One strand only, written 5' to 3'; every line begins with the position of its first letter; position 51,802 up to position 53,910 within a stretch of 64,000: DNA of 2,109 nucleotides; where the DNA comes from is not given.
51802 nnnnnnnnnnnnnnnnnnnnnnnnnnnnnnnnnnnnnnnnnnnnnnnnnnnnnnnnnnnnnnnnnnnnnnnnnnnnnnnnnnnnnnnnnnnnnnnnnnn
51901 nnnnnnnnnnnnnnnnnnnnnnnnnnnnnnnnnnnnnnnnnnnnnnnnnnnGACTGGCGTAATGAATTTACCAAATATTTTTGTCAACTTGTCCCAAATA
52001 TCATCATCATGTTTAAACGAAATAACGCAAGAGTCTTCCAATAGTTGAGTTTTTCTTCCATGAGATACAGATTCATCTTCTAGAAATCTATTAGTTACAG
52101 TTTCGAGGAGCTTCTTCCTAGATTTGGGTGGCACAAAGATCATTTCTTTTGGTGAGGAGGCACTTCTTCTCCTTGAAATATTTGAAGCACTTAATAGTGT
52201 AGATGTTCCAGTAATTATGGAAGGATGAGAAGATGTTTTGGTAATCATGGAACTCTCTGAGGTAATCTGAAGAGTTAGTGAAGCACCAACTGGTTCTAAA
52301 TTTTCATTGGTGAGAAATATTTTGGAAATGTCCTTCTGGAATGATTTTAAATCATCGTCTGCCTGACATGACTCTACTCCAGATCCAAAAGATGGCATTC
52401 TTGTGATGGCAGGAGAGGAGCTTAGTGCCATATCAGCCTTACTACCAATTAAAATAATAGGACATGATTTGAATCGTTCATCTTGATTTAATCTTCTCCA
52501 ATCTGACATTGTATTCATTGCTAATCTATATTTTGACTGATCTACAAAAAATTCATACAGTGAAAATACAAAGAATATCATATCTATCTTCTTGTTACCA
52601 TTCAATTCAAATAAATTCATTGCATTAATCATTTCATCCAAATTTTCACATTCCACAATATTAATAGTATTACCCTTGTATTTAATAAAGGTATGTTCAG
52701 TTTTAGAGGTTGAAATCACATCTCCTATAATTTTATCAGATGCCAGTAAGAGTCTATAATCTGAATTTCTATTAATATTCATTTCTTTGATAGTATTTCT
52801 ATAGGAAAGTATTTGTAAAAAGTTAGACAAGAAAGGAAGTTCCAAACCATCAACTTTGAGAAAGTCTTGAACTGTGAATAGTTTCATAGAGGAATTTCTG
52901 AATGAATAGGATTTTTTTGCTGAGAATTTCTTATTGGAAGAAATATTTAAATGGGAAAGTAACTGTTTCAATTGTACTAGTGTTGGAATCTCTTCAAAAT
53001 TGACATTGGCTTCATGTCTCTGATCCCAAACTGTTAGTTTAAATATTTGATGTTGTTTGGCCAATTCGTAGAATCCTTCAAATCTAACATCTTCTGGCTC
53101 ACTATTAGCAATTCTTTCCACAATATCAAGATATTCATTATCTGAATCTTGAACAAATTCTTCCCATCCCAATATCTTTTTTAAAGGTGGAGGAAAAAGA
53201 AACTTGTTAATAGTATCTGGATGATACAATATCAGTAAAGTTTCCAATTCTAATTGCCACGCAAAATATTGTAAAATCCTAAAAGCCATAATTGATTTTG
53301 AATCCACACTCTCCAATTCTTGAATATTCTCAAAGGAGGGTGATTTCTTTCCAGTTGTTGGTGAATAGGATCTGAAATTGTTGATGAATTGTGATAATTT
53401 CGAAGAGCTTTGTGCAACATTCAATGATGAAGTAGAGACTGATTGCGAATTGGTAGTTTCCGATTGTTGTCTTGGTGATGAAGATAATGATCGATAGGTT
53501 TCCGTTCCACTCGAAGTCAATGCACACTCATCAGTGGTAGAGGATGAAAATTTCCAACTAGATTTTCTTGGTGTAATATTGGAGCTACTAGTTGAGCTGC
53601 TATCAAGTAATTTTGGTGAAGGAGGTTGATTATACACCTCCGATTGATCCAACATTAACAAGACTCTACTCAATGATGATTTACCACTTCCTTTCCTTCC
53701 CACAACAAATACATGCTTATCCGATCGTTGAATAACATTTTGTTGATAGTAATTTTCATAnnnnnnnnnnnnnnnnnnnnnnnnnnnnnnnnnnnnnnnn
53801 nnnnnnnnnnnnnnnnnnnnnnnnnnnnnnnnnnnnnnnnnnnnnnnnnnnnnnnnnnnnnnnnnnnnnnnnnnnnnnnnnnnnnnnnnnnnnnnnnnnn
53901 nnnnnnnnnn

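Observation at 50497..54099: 1200-aa protein with two tandem degenerate G-alpha-like domains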

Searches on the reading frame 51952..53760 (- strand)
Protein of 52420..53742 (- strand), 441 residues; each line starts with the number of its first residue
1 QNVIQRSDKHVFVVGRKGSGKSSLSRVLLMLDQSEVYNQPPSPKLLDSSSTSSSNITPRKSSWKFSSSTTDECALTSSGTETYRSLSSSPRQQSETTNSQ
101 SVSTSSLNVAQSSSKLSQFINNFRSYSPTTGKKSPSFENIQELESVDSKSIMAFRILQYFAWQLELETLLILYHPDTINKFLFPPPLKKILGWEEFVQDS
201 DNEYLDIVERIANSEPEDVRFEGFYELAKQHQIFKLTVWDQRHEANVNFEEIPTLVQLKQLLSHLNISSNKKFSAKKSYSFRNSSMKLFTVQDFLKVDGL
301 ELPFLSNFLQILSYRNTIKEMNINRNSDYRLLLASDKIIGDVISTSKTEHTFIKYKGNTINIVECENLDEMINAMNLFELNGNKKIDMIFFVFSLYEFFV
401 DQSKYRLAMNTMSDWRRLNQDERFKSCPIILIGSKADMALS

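Call 9: search_protein_families(library=pfam, proteins=[window:52420-53742:-], max_evalue=10)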
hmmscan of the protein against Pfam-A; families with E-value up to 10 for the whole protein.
window:52420-53742:- (441 aa): 9 families
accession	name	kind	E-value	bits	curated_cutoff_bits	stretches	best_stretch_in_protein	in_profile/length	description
PF13401.12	AAA_22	-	0.0046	17.7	27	1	7-42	4-33/130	AAA domain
PF20720.3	nSTAND3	-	0.012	15.7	27.2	1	7-30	16-39/155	Novel STAND NTPase 3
PF24815.1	HMG_WDHD1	-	0.021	15.2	51.6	1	70-92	24-46/51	WDHD1 HMG box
PF13191.12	AAA_16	-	0.031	15.2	32.6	1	9-34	25-51/167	AAA ATPase domain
PF00005.33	ABC_tran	-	0.043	14.9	25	1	7-33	10-36/137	ABC transporter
PF01580.24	FtsK_SpoIIIE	-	0.045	13.6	24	1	9-30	40-61/221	FtsK/SpoIIIE family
PF14532.12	Sigma54_activ_2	-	0.052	14.2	25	1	4-31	17-44/138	Sigma-54 interaction domain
PF13555.12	AAA_29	-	0.072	13.3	27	1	7-38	22-55/61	P-loop containing region of AAA domain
PF01926.29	MMR_HSR1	-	0.12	12.9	21.9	1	11-40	2-30/113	50S ribosome-binding GTPase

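Call 58: search_solved_structures(query=A5, max_evalue=10, show_alignments=2)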
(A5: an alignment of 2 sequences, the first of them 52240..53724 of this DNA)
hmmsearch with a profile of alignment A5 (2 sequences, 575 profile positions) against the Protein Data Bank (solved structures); distinct sequences matched with E-value up to 10: 9.
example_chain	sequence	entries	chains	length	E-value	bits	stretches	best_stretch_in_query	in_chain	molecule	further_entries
3bfv_A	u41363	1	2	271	0.12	14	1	376-437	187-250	Membrane protein CapA1, Protein tyrosine kinase,Protein tyrosine kinase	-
2ved_A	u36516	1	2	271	0.12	14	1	376-437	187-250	MEMBRANE PROTEIN CAPA1, PROTEIN TYROSINE KINASE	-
4jmp_A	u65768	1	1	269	0.12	13.9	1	376-437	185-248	C-terminal fragment of CapA, Protein tyrosine kinase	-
3q72_A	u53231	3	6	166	1.7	10.2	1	449-495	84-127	GTP-binding protein RAD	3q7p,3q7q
2dpx_A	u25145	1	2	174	1.8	10.1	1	449-495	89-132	GTP-binding protein RAD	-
2gjs_A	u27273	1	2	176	1.8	10.1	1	449-495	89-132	GTP-binding protein RAD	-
6wvs_A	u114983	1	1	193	2.2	9.8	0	404-437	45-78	DeNovoTIM15 hyperstable de novo TIM barrel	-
7p12_A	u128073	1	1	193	2.4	9.7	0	404-436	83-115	DeNovoTIM13-SB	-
6yqx_A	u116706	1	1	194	3.9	9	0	404-436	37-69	de novo designed TIM barrel DeNovoTIM13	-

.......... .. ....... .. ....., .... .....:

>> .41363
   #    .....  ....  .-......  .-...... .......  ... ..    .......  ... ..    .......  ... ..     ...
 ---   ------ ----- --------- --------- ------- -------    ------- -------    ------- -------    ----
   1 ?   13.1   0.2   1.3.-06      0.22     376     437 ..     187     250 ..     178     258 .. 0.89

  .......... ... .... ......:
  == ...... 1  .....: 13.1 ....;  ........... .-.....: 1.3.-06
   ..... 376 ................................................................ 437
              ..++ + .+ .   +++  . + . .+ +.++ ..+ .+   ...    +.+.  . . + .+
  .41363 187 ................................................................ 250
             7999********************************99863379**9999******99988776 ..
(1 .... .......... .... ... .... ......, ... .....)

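Call 83: predict_structure(alignment_id=A9)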
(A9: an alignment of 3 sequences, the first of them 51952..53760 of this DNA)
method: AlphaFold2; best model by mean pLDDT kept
length: 603 residues; sequences in the alignment: 3
mean_pLDDT: 36.1   pTM: 0.24
mean pLDDT of the five models: 36.1, 32.5, 30.9, 29.3, 28.2
residues with pLDDT >= 90: 0; 70-90: 6; 50-70: 80; < 50: 517
segments of 3 or more residues with pLDDT < 50: 1-352, 362-365, 400-411, 438-549, 558-584, 599-603
pLDDT, mean of each block of 10 residues (from residue 1): 30 26 32 30 28 25 25 23 23 26 25 31 36 31 32 41 42 38 37 42 44 44 38 37 27 29 31 31 28 30 31 28 28 37 42 55 54 71 59 56 42 53 61 51 31 25 27 30 27 22 24 24 24 30 43 49 41 39 50 52 35
secondary structure, 60 per line:
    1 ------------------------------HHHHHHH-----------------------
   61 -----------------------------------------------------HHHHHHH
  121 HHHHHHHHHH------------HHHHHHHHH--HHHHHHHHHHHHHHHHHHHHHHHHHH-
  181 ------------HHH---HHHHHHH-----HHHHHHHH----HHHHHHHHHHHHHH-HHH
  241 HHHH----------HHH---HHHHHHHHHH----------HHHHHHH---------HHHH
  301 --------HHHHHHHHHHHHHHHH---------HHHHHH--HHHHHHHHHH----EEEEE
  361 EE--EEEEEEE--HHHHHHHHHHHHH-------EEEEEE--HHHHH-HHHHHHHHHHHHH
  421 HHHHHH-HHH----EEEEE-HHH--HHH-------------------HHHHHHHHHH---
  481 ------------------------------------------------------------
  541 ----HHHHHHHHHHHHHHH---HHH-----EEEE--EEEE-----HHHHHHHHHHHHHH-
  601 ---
elements in order: H31-37 H114-130 H143-151 H154-179 H199-205 H211-218 H223-236 H238-244 H261-270 H281-287 H297-300 H309-324 H334-339 H342-351 E356-362 E365-371 H374-386 E394-399 H402-406 H408-426 E435-439 H468-477 H545-559 E571-574 E577-580 H586-599

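Call 85: fold_search(model_id=the predicted structure, library=pdb)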
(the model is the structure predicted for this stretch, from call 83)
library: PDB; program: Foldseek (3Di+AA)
matches with E <= 10: 435; with E <= 0.001: 0
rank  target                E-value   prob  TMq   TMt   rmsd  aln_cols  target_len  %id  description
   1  8gcp_A                1.8e-02  0.85  0.15  0.33  16.4       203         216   13  Cryo-EM Structure of the Prostaglandin E2 Receptor 4 Coupled to G Protein (released 2024-01-03)
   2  7wvu_A                2.3e-02  0.89  0.15  0.34  16.2       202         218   12  Cryo-EM structure of the human formyl peptide receptor 1 in complex with fMLF and Gi1 (released 2022-04-13)
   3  9ebh_A                2.9e-02  0.82  0.15  0.34  16.7       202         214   12  Human adenosine A3 receptor Gi1 complex bound to adenosine (released 2025-08-20)
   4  9k26_C                3.5e-02  0.57  0.12  0.28  16.3       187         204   12  PrRP31 bound prolactin-releasing peptide receptor coupled with Gi protein complex (released 2025-01-29)
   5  7jsn_E                4.0e-02  0.54  0.14  0.24  18.0       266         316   15  Structure of the Visual Signaling Complex between Transducin and Phosphodiesterase 6 (released 2020-10-21)
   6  6cmo_A                5.8e-02  0.33  0.13  0.20  21.8       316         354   14  Rhodopsin-Gi complex (released 2018-06-20)
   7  7rkn_A                7.0e-02  0.69  0.15  0.33  16.5       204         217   11  Structure of CX3CL1-US28-Gi-scFv16 in OC-state (released 2022-01-26)
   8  8hk3_A                7.4e-02  0.77  0.16  0.35  16.4       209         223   11  C3aR-Gi-apo protein complex (released 2023-05-10)
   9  8hbd_A                7.9e-02  0.41  0.13  0.29  16.2       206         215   13  Cryo-EM structure of IRL1620-bound ETBR-Gi complex (released 2023-03-22)
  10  7t6b_A                9.5e-02  0.60  0.14  0.31  17.7       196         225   14  Structure of S1PR2-heterotrimeric G13 signaling complex (released 2022-04-06)
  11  8qeh_A                1.1e-01  0.69  0.14  0.23   9.0       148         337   17  Crystal structure of the G11 protein heterotrimer bound to FR900359 inhibitor (released 2025-03-19)
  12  8sai_D                1.2e-01  0.63  0.15  0.33  16.4       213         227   13  Cryo-EM structure of GPR34-Gi complex (released 2023-10-04)
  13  8feg_C                1.3e-01  0.54  0.14  0.35  15.4       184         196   12  CryoEM structure of Kappa Opioid Receptor bound to a semi-peptide and Gi1 (released 2023-12-06)
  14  6os9_A                1.4e-01  0.35  0.13  0.28  16.9       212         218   13  human Neurotensin Receptor 1 (hNTSR1) - Gi1 Protein Complex in canonical conformation (C state) (released 2019-07-10)
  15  7w40_B                1.4e-01  0.35  0.14  0.25  17.3       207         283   14  Cryo-EM Structure of Human Gastrin Releasing Peptide Receptor in complex with the agonist Bombesin (6-14) [D-Phe6, bet (released 2023-02-22)
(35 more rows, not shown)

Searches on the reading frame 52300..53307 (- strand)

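Call 18: search_protein_families(library=pfam, proteins=[window:52300-53307:-], max_evalue=10)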
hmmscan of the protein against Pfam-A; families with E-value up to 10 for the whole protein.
seq(336 aa): 1 family
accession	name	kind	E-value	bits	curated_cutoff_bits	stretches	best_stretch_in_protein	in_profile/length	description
PF17474.7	U71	-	0.23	11.8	25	1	201-216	15-30/52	Tegument protein UL11 homolog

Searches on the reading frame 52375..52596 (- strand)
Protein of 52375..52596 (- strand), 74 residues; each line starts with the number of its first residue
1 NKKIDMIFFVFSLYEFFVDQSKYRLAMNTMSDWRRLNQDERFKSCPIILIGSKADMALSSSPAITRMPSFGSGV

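Call 72: search_protein_families(library=pfam, proteins=[window:52375-52596:-], max_evalue=10)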
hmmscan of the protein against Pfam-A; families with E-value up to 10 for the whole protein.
seq(74 aa): 2 families
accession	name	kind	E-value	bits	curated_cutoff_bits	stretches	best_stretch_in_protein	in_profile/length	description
PF00503.26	G-alpha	-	0.0079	15.8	48.8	1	3-56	206-262/333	G-protein alpha subunit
PF22563.2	iREC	-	0.021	15.2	27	1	1-53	44-92/115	Inactive Receiver domain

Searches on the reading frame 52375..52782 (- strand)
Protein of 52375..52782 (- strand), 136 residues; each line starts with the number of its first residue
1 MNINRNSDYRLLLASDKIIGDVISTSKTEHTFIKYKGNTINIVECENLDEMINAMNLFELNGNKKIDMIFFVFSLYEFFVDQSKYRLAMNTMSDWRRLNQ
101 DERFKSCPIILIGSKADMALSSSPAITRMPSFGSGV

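Call 72: search_protein_families(library=pfam, proteins=[window:52375-52782:-], max_evalue=10)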
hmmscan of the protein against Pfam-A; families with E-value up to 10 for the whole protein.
seq(136 aa): 3 families
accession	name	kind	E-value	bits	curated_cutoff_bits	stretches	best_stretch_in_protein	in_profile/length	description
PF22563.2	iREC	-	0.012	16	27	1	62-115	43-92/115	Inactive Receiver domain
PF00503.26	G-alpha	-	0.012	15.2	48.8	1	34-118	179-262/333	G-protein alpha subunit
PF17474.7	U71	-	0.064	13.6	25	1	26-41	15-30/52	Tegument protein UL11 homolog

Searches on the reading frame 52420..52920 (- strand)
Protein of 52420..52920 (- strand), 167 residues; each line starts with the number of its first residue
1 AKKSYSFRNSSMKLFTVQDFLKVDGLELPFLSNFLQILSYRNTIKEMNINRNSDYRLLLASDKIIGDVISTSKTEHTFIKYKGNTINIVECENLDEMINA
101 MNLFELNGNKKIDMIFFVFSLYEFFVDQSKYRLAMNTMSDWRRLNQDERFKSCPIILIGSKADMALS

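Call 9: search_protein_families(library=pfam, proteins=[window:52420-52920:-], max_evalue=10)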
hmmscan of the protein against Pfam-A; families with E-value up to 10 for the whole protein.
window:52420-52920:- (167 aa): 4 families
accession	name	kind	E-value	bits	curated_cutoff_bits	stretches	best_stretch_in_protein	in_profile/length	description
PF22563.2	iREC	-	0.021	15.3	27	1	108-161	43-92/115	Inactive Receiver domain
PF00503.26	G-alpha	-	0.066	12.8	48.8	1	74-164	174-262/333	G-protein alpha subunit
PF17474.7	U71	-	0.09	13.2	25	1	72-87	15-30/52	Tegument protein UL11 homolog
PF16517.10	Nore1-SARAH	-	0.2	11.9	21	1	27-38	3-14/40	Novel Ras effector 1 C-terminal SARAH (Sav/Rassf/Hpo) domain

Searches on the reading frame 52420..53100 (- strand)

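Call 42: search_protein_families(library=pfam, proteins=[window:52420-53100:-], max_evalue=10)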
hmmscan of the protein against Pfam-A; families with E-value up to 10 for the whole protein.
window:52420-53100:- (227 aa): 1 family
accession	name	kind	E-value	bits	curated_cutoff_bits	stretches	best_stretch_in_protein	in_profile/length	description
PF17474.7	U71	-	0.15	12.5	25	1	132-147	15-30/52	Tegument protein UL11 homolog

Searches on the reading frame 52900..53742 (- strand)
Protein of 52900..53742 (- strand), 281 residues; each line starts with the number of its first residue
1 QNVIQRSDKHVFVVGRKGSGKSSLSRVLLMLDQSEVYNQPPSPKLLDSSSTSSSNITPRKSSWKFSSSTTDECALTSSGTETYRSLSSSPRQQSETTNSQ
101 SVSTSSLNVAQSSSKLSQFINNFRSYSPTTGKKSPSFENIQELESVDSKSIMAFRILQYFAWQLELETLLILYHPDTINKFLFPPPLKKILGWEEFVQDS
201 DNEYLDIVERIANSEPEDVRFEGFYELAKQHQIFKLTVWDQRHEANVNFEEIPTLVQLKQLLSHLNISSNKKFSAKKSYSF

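Call 42: search_protein_families(library=pfam, proteins=[window:52900-53742:-], max_evalue=10)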
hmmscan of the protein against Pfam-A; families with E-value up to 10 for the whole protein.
window:52900-53742:- (281 aa): 10 families
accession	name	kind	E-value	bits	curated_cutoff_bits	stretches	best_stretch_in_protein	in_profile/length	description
PF20720.3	nSTAND3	-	0.0066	16.6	27.2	1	7-30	16-39/155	Novel STAND NTPase 3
PF13401.12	AAA_22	-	0.014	16.1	27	1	7-42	4-33/130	AAA domain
PF13191.12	AAA_16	-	0.016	16.2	32.6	1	9-34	25-51/167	AAA ATPase domain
PF14532.12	Sigma54_activ_2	-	0.02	15.6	25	1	4-32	17-45/138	Sigma-54 interaction domain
PF00005.33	ABC_tran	-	0.022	15.8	25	1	7-34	10-37/137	ABC transporter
PF01580.24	FtsK_SpoIIIE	-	0.029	14.3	24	1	9-30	40-61/221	FtsK/SpoIIIE family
PF13555.12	AAA_29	-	0.043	14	27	1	7-38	22-55/61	P-loop containing region of AAA domain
PF05673.19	DUF815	-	0.069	12.7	23.8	1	9-30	54-75/249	Protein of unknown function (DUF815)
PF16575.11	CLP1_P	-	0.14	12.4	26.6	0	15-29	1-15/188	mRNA cleavage and polyadenylation factor CLP1 P-loop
PF20703.3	nSTAND1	-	0.19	11.8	27.1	1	8-44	33-60/379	Novel STAND NTPase 1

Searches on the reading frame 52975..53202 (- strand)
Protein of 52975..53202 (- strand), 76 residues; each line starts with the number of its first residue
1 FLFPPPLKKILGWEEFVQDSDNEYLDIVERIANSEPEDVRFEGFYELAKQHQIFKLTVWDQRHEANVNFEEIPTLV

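Call 72: search_protein_families(library=pfam, proteins=[window:52975-53202:-], max_evalue=10)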
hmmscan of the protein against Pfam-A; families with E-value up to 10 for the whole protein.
seq(76 aa): 1 family
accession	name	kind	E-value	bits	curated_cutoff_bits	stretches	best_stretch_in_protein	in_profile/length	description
PF22352.2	K319L-like_PKD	-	0.15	12.5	27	1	32-65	45-78/84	K319L-like, PKD domain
